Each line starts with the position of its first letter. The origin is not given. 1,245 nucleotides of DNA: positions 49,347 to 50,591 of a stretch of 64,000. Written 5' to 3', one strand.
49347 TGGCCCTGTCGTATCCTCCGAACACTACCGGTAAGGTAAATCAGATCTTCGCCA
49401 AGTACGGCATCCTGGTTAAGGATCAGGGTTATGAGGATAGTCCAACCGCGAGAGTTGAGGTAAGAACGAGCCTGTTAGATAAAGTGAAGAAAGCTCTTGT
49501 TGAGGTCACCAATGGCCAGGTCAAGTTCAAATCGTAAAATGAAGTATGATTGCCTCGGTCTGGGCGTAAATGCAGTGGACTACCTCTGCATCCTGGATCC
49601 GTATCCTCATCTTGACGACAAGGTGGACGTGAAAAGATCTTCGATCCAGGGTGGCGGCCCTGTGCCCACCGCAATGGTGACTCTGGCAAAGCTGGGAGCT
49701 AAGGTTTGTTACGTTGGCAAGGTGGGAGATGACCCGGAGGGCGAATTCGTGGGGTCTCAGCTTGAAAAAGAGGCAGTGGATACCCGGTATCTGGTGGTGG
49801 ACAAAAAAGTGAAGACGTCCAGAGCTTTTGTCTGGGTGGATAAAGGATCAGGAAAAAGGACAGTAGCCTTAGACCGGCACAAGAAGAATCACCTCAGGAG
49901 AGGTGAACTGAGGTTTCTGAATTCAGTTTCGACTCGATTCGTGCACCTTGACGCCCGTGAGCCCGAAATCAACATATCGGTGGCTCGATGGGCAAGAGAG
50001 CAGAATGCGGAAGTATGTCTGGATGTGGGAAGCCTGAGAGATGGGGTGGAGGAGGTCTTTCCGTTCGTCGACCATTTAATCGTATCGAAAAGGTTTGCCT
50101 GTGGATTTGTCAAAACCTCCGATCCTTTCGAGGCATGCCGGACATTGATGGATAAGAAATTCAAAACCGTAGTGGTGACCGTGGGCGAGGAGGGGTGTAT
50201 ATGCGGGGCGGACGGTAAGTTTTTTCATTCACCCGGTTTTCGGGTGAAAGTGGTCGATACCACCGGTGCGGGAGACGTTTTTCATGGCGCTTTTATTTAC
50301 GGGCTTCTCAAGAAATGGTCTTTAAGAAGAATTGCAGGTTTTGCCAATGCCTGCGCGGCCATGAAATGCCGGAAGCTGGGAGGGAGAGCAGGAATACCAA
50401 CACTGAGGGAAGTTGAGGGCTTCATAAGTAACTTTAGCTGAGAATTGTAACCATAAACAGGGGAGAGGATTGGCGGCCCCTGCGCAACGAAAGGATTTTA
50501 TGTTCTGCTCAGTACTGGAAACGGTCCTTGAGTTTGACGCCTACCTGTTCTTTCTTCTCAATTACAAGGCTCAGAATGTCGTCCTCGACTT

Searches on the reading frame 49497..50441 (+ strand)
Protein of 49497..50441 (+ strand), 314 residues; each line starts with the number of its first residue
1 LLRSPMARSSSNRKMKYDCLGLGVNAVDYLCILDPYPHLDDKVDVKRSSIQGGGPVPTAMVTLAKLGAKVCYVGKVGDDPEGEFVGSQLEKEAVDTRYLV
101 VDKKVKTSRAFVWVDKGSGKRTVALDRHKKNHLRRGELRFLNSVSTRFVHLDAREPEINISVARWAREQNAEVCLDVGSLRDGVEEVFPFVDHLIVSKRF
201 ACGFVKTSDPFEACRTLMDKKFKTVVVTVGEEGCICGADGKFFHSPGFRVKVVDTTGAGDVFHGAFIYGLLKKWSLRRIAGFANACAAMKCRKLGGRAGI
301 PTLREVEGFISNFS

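Call 99: search_protein_families(library=pfam, proteins=[window:49497-50441:+], max_evalue=0.0001)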
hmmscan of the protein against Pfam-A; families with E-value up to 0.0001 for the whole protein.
window:49497-50441:+ (314 aa): 1 family
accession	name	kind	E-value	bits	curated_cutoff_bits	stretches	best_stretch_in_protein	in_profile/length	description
PF00294.29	PfkB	-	1.9e-44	152.7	25.8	1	40-302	23-301/302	pfkB family carbohydrate kinase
